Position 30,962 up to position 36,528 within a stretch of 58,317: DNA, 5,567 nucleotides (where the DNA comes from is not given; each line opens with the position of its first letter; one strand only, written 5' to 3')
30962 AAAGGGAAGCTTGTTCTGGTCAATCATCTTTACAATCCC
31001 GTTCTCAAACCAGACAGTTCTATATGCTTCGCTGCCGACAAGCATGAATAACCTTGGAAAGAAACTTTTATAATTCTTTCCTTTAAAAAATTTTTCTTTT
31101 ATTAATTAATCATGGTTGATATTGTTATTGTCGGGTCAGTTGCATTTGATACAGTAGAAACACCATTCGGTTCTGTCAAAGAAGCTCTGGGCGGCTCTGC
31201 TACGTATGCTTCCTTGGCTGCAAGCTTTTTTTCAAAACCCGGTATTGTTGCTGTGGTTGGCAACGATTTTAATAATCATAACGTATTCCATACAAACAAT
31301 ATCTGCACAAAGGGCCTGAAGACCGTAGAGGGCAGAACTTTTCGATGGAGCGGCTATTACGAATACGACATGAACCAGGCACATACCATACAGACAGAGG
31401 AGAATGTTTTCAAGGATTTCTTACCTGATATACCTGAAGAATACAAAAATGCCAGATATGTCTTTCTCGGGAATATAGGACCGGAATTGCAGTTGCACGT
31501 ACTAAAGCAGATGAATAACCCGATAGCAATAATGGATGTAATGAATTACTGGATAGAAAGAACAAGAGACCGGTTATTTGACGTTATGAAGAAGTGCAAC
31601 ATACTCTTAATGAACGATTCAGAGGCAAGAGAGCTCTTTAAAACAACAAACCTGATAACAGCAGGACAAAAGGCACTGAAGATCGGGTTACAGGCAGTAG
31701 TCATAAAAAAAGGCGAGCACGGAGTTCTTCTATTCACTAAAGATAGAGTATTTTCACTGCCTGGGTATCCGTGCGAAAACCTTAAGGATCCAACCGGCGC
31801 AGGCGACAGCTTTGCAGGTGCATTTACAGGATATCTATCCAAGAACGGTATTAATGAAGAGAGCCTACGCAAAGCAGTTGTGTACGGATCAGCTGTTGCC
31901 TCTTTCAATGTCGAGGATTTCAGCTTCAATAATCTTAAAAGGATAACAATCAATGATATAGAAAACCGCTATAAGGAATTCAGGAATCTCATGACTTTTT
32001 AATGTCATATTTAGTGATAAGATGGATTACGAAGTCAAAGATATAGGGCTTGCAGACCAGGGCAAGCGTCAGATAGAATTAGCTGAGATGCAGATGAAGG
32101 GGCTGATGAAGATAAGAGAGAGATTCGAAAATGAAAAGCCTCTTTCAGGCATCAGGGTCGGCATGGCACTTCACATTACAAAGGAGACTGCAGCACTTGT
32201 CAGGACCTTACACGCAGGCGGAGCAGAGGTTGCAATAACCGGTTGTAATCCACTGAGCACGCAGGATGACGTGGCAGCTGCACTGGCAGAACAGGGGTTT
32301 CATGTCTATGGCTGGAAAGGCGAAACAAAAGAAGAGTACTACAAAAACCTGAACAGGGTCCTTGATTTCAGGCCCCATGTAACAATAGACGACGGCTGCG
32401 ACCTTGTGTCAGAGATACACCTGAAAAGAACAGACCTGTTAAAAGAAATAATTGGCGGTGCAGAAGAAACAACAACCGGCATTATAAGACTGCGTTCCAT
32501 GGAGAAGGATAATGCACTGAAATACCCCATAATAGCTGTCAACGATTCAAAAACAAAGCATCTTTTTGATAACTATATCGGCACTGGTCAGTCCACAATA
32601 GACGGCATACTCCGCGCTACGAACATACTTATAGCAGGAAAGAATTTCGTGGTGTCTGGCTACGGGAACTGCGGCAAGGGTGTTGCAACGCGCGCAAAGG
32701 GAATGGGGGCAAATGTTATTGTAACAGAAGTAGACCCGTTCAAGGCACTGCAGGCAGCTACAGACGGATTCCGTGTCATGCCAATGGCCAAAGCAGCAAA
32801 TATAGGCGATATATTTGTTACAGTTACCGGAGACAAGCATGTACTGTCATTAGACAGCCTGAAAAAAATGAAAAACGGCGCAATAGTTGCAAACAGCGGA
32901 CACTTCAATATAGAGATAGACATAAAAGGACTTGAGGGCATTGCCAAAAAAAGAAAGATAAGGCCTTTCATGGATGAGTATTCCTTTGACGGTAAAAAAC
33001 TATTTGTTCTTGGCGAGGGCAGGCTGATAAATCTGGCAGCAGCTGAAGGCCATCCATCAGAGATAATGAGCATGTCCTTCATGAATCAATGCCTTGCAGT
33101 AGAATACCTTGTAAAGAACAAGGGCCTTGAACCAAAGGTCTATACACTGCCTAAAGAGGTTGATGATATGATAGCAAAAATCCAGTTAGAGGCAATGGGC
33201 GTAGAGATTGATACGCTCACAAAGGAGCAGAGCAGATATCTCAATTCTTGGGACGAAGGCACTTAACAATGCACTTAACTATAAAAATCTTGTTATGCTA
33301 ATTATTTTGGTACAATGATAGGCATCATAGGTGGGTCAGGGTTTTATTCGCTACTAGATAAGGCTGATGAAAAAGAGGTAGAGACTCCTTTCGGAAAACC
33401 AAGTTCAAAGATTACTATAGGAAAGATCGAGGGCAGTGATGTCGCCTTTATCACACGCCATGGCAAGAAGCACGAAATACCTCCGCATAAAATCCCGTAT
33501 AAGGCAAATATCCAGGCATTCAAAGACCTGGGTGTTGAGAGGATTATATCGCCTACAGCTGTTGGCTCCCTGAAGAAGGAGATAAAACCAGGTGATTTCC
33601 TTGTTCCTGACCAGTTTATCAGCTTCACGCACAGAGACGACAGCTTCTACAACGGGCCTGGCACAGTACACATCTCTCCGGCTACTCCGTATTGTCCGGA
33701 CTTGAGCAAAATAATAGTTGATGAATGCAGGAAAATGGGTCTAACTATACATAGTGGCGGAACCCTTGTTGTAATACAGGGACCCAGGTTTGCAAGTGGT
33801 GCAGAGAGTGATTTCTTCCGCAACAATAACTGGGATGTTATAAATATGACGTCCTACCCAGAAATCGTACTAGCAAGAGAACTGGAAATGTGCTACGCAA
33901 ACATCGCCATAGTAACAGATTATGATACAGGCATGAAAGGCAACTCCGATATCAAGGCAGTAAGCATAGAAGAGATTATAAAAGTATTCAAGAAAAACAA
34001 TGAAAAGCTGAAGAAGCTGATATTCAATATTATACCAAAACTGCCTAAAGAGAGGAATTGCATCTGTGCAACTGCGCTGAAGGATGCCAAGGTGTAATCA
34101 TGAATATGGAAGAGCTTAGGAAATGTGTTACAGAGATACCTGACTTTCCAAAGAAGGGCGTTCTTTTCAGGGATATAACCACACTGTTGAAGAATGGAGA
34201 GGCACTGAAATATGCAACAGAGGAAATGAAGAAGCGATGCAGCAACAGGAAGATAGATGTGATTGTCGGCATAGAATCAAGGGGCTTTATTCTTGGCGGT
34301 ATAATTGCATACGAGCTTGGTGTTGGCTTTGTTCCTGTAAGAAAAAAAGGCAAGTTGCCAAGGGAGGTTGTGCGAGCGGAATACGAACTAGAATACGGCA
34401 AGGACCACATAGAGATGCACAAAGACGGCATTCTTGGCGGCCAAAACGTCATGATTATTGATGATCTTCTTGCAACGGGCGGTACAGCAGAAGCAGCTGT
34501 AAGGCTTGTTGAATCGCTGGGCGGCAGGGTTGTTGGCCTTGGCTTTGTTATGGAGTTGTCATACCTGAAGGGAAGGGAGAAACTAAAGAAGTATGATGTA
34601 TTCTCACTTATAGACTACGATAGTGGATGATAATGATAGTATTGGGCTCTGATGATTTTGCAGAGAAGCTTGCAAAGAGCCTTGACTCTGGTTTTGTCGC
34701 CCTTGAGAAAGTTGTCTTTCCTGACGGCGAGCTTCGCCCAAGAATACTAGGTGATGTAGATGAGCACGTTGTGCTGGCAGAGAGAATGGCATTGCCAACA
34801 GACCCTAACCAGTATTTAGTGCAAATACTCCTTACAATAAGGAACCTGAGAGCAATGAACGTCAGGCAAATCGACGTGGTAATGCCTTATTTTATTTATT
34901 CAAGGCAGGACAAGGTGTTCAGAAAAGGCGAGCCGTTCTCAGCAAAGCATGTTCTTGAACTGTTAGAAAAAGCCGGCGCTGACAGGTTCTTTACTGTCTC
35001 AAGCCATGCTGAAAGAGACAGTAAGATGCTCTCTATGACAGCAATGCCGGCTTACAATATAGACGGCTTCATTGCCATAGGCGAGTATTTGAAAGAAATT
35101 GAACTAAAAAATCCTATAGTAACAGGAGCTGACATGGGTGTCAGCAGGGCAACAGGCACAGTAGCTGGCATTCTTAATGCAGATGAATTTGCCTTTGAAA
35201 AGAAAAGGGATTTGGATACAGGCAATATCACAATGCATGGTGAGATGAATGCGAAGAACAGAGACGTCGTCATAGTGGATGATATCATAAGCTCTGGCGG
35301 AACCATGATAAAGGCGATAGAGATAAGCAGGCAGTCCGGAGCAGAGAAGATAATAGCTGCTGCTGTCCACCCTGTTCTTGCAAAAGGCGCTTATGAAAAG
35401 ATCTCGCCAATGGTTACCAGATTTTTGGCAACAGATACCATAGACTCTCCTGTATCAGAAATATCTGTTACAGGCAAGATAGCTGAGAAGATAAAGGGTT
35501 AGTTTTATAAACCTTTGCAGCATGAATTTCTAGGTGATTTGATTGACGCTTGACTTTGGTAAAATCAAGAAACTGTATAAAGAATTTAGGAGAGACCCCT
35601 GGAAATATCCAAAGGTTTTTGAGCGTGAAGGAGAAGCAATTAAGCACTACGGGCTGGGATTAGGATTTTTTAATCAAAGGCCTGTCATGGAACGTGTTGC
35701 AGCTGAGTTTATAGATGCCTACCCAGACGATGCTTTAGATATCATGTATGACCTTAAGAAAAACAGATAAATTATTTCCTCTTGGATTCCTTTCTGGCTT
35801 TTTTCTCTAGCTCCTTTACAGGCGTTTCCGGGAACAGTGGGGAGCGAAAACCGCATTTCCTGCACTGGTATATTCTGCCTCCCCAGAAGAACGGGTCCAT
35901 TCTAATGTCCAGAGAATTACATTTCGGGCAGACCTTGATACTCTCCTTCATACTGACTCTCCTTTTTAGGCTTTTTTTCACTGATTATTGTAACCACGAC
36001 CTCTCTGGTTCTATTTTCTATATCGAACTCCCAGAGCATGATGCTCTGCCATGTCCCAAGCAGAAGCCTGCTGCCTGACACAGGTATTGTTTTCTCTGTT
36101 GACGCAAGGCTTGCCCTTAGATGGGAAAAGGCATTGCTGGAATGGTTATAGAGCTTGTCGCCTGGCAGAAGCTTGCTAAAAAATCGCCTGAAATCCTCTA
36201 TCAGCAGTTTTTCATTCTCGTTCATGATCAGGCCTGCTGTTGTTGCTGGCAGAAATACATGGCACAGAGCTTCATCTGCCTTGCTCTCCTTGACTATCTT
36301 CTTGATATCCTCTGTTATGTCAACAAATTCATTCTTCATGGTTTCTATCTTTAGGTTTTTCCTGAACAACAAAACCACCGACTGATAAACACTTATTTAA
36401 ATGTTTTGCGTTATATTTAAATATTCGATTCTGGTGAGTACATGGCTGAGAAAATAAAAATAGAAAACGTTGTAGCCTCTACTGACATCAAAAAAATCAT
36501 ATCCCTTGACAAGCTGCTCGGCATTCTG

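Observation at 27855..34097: Candidate new oxidative-thiolytic 5'-deoxyadenosine/MTA salvage pathway (MtnP-MtnA-Zn dehydrogenase-LsrF)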

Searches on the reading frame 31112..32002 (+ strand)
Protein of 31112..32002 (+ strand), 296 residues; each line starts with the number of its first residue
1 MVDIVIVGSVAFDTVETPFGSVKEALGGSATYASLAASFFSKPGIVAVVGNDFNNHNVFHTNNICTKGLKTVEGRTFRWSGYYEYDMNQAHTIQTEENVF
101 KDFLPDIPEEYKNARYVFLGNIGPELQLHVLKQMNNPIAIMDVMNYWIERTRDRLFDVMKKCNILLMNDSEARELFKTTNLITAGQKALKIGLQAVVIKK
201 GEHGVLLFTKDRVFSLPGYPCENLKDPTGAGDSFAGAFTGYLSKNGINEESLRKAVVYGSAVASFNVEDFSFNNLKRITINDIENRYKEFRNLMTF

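Call 3: search_protein_families(library=ncbifam, proteins=[window:31112-32002:+], max_evalue=0.00001)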
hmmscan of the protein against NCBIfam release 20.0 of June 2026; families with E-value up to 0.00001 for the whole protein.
window:31112-32002:+ (296 aa): 12 families
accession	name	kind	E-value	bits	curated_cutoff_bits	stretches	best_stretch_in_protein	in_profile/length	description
NF041164.1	NucKinThplmales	equivalog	7.3e-18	64.8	450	1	103-275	115-279/295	nucleoside kinase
TIGR02152.1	D_ribokin_bact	equivalog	1.5e-16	60.6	299.65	1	157-268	171-282/298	ribokinase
TIGR04382.1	myo_inos_iolC_N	equivalog_domain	1.4e-15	57.4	300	1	154-270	181-293/309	5-dehydro-2-deoxygluconokinase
TIGR03168.1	1-PFK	subfamily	1e-14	54.2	216.4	1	101-267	115-286/305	hexose kinase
TIGR03828.1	pfkB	equivalog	1.2e-14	54.1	292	1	97-267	111-286/305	1-phosphofructokinase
NF040938.1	KDG_KDGal_kin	equivalog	9.9e-14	51.1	400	1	148-267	169-284/305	bifunctional 2-dehydro-3-deoxygluconokinase/2-dehydro-3-deoxygalactonokinase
NF049991.1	TagKinase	equivalog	8.8e-12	44.4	420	1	149-265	182-294/321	tagatose kinase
NF053626.1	RibKinHalex1628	equivalog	1.9e-11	44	330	1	27-265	38-271/293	ATP-dependent ribose-1-phosphate kinase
NF041332.1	KDG_KDGal_kin_Halo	equivalog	2.8e-10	40.1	440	1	149-265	177-290/320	bifunctional 2-dehydro-3-deoxygluconokinase/2-dehydro-3-deoxygalactonokinase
TIGR02198.1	rfaE_dom_I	equivalog_domain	2.3e-08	33.5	345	1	156-269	185-299/315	D-glycero-beta-D-manno-heptose-7-phosphate kinase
NF052444.1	DhDoxglucKinKdgK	equivalog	5.9e-08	32.5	400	1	149-264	176-287/303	2-dehydro-3-deoxygluconokinase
NF008353.0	PRK11142.1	equivalog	5.3e-06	26.2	341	0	162-267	179-284/307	ribokinase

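Call 4: search_protein_families(library=pfam, proteins=[window:31112-32002:+], max_evalue=0.00001)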
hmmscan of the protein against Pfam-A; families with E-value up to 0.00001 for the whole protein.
window:31112-32002:+ (296 aa): 1 family
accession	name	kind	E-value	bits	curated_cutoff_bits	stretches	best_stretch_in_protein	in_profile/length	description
PF00294.29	PfkB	-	6.5e-27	95.1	25.8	1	16-270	16-293/302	pfkB family carbohydrate kinase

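Call 24: search_solved_structures(query=window:31112-32002:+, max_evalue=1e-8)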
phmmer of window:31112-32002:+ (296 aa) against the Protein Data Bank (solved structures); distinct sequences matched with E-value up to 1e-8: 2.
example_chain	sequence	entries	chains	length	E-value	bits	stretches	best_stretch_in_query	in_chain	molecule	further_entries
3kd6_A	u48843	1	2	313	7.6e-84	284.6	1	3-293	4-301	Carbohydrate kinase, PfkB family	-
2c49_A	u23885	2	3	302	3e-11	46.4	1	112-269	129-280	SUGAR KINASE MJ0406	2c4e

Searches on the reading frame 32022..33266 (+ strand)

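Call 3: search_protein_families(library=ncbifam, proteins=[window:32022-33266:+], max_evalue=0.00001)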
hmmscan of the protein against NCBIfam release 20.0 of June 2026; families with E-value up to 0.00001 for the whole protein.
window:32022-33266:+ (414 aa): 9 families
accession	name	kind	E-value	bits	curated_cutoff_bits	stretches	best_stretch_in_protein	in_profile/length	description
TIGR00936.1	ahcY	equivalog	8.9e-189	627.6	497.6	1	3-414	1-416/416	adenosylhomocysteinase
NF004005.0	PRK05476.2-3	equivalog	1.5e-184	613.7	275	1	2-412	4-417/418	adenosylhomocysteinase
NF004010.0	PRK05476.3-3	equivalog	2.1e-73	247.7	512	1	33-404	37-420/432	adenosylhomocysteinase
NF004009.0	PRK05476.3-2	equivalog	3e-68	230.8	485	1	13-394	77-459/487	adenosylhomocysteinase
NF004008.0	PRK05476.3-1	equivalog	5.4e-24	84.9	440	1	141-381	92-315/326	adenosylhomocysteinase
NF004017.0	PRK05479.1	equivalog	4.9e-07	28.8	336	1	203-299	14-114/337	ketol-acid reductoisomerase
NF006162.0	PRK08306.1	equivalog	8.2e-07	28.6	261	1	184-289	132-239/297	dipicolinate synthase subunit DpsA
TIGR02853.1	spore_dpaA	equivalog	2.7e-06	26.9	319.65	1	164-289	110-236/287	dipicolinic acid synthetase subunit A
TIGR00465.1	ilvC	equivalog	4.6e-06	25.8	226.15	1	204-299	1-100/314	ketol-acid reductoisomerase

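Call 4: search_protein_families(library=pfam, proteins=[window:32022-33266:+], max_evalue=0.00001)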
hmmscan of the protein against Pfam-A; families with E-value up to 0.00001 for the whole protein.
window:32022-33266:+ (414 aa): 4 families
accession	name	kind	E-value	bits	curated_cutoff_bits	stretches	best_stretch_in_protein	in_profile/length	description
PF05221.23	AdoHcyase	-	3.3e-74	250.1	25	2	2-134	1-138/299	S-adenosyl-L-homocysteine hydrolase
PF00670.27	AdoHcyase_NAD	-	1e-52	179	27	1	185-342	2-161/162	S-adenosyl-L-homocysteine hydrolase, NAD binding domain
PF02826.25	2-Hacid_dh_C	-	1.9e-09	37.6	25.1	1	203-294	33-128/178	D-isomer specific 2-hydroxyacid dehydrogenase, NAD binding domain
PF07991.19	KARI_N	-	1.7e-07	31.4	20.6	1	204-300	2-102/165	Acetohydroxy acid isomeroreductase, NADPH-binding domain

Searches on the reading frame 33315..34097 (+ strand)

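Call 3: search_protein_families(library=ncbifam, proteins=[window:33315-34097:+], max_evalue=0.00001)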
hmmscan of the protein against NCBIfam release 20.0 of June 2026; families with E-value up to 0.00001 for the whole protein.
window:33315-34097:+ (260 aa): 11 families
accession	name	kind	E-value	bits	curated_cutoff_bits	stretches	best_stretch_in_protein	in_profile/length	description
NF006334.0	PRK08564.1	equivalog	1.1e-96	323.1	382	1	2-260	10-267/267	S-methyl-5'-thioadenosine phosphorylase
NF005876.0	PRK07823.1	equivalog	4e-93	311.4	306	1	1-258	7-260/267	S-methyl-5'-thioadenosine phosphorylase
TIGR01694.1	MTAP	equivalog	1.9e-87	292.6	274.85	1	1-241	1-239/240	S-methyl-5'-thioadenosine phosphorylase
NF006492.0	PRK08931.1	equivalog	1.8e-78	263.9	437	1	1-253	5-260/291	S-methyl-5'-thioadenosine phosphorylase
NF005657.0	PRK07432.1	equivalog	8e-69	232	453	1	2-258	6-266/291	S-methyl-5'-thioadenosine phosphorylase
NF006599.0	PRK09136.1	equivalog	5e-61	206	223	1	1-239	3-243/247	S-methyl-5'-thioinosine phosphorylase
NF006054.0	PRK08202.1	equivalog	4.9e-22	78.7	218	1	31-242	65-273/274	purine-nucleoside phosphorylase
TIGR01697.1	PNPH-PUNA-XAPA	subfamily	1.5e-20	73.6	197.1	1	3-240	3-246/247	inosine/guanosine/xanthosine phosphorylase family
TIGR01700.1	PNPH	equivalog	3.2e-19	69.3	293.35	1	3-240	3-248/249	purine nucleoside phosphorylase I, inosine and guanosine-specific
TIGR01698.1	PUNP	equivalog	1.2e-14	54.4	302.6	1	35-240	45-244/245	purine-nucleoside phosphorylase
TIGR01699.1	XAPA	equivalog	3.7e-09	36.5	370.9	1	32-237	42-244/248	xanthosine phosphorylase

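Call 4: search_protein_families(library=pfam, proteins=[window:33315-34097:+], max_evalue=0.00001)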
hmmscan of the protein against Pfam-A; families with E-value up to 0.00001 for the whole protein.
window:33315-34097:+ (260 aa): 1 family
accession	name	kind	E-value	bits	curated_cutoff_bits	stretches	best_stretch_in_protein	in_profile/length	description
PF01048.26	PNP_UDP_1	-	3e-43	148.3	25.1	1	2-240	2-232/233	Phosphorylase superfamily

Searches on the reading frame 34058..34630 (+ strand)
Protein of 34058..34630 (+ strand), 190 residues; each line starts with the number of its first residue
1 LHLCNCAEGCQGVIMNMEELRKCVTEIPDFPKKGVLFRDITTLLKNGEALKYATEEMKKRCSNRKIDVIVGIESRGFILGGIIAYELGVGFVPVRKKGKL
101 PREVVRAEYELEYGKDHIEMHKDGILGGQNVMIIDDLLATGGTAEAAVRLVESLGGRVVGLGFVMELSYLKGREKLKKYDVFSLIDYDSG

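Call 3: search_protein_families(library=ncbifam, proteins=[window:34058-34630:+], max_evalue=0.00001)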
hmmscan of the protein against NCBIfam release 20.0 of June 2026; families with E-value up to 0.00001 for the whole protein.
window:34058-34630:+ (190 aa): 18 families
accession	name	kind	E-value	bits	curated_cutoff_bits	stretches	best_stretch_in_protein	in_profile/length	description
NF002633.0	PRK02304.1-2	equivalog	1.4e-73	246.3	224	1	19-188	2-171/172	adenine phosphoribosyltransferase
NF002636.0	PRK02304.1-5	equivalog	5e-71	237.8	125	1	15-187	4-176/176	adenine phosphoribosyltransferase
TIGR01090.1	apt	equivalog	5.2e-69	231.7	185.85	1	20-187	1-169/169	adenine phosphoribosyltransferase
NF002634.0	PRK02304.1-3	equivalog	7.5e-66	221.3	170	1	16-188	6-180/182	adenine phosphoribosyltransferase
NF002632.0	PRK02304.1-1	equivalog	1.4e-60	204.2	243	1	16-188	7-181/183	adenine phosphoribosyltransferase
NF009211.0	PRK12560.1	equivalog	6.7e-41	140.1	188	1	16-188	2-177/187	adenine phosphoribosyltransferase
NF006671.0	PRK09219.1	equivalog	1.2e-16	60.7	177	1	52-181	37-172/192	xanthine phosphoribosyltransferase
TIGR01744.1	XPRTase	equivalog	1.5e-13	50.8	164.45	1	53-181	38-170/191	xanthine phosphoribosyltransferase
NF002635.0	PRK02304.1-4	subfamily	4.3e-13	49.2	146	1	50-185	39-172/188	adenine phosphoribosyltransferase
NF040646.1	HPT_Archaea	equivalog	8.5e-13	48.3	200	1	48-177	37-161/184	hypoxanthine/guanine phosphoribosyltransferase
TIGR01743.1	purR_Bsub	equivalog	2.3e-12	46.5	258.7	1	40-179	103-244/268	pur operon repressor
NF005592.0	PRK07322.1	subfamily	3.3e-12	46.2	143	1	43-161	31-153/180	adenine phosphoribosyltransferase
NF006328.0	PRK08558.1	equivalog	8.3e-11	41.9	184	1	37-168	83-216/238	adenine phosphoribosyltransferase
TIGR01367.1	pyrE_Therm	equivalog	4.1e-10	39.6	150.25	1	36-185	27-160/187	orotate phosphoribosyltransferase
NF002620.0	PRK02277.1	subfamily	6.8e-09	35.7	115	1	40-185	59-195/201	orotate phosphoribosyltransferase-like protein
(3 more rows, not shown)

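Call 4: search_protein_families(library=pfam, proteins=[window:34058-34630:+], max_evalue=0.00001)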
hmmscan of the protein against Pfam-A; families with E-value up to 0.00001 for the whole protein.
window:34058-34630:+ (190 aa): 1 family
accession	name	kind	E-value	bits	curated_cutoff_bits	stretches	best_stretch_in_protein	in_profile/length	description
PF00156.33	Pribosyltran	-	4.4e-18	65.5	26.3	1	43-183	5-142/158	Phosphoribosyl transferase domain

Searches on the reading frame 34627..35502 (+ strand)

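Call 3: search_protein_families(library=ncbifam, proteins=[window:34627-35502:+], max_evalue=0.00001)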
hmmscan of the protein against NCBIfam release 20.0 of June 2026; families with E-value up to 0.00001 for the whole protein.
window:34627-35502:+ (291 aa): 13 families
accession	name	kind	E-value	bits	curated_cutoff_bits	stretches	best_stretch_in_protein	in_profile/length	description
NF002095.0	PRK00934.1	equivalog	2.1e-69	233.9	296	1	2-290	3-285/287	ribose-phosphate diphosphokinase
TIGR01251.1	ribP_PPkin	subfamily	2.1e-61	207.6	113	1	7-289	8-295/309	ribose-phosphate diphosphokinase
NF005537.0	PRK07199.1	subfamily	1.1e-49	169.1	322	1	2-290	5-291/301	ribose-phosphate diphosphokinase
NF002320.0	PRK01259.1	subfamily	1.9e-42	145.7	297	1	7-275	14-279/316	ribose-phosphate diphosphokinase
NF002844.0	PRK03092.1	equivalog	9.9e-36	123.6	438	1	9-275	21-288/326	ribose-phosphate diphosphokinase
NF002618.0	PRK02269.1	equivalog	2.1e-31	109.7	460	1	10-275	16-282/321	ribose-phosphate diphosphokinase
NF002758.0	PRK02812.1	equivalog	7.3e-28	97.7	518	1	12-273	34-293/330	ribose-phosphate pyrophosphokinase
NF003428.0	PRK04923.1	equivalog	7.3e-26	91.1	536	1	29-278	36-283/319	ribose-phosphate diphosphokinase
NF002686.0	PRK02458.1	equivalog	2e-25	90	506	1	9-272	19-280/323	ribose-phosphate diphosphokinase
NF001815.0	PRK00553.1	equivalog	5.7e-21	75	484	1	31-260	41-267/332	ribose-phosphate pyrophosphokinase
NF005299.0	PRK06827.1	subfamily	1.7e-19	69.8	327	1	56-254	101-308/383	phosphoribosylpyrophosphate synthetase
NF002634.0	PRK02304.1-3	equivalog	2.2e-06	27.5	170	1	197-247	104-154/182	adenine phosphoribosyltransferase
NF002620.0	PRK02277.1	subfamily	2.5e-06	27.3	115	1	196-246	127-176/201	orotate phosphoribosyltransferase-like protein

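Call 4: search_protein_families(library=pfam, proteins=[window:34627-35502:+], max_evalue=0.00001)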
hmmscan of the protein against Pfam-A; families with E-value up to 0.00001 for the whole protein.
window:34627-35502:+ (291 aa): 3 families
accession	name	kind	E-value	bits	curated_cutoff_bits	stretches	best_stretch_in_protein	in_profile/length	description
PF13793.12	Pribosyltran_N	-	8e-20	71.3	25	1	7-117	8-117/117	N-terminal domain of ribose phosphate pyrophosphokinase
PF00156.33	Pribosyltran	-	1.1e-11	44.7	26.3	1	155-258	23-131/158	Phosphoribosyl transferase domain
PF14572.12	Pribosyl_synth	-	5.3e-06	26.9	27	0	202-278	76-151/184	Phosphoribosyl synthetase-associated domain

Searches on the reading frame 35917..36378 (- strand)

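Call 46: search_protein_families(library=pfam, proteins=[window:35917-36378:-], max_evalue=0.01)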
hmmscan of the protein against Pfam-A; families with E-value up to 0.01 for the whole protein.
window:35917-36378:- (153 aa): 1 family
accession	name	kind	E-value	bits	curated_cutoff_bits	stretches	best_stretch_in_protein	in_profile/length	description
PF01894.22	UPF0047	-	6.7e-34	117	27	1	20-131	1-117/117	Uncharacterised protein family UPF0047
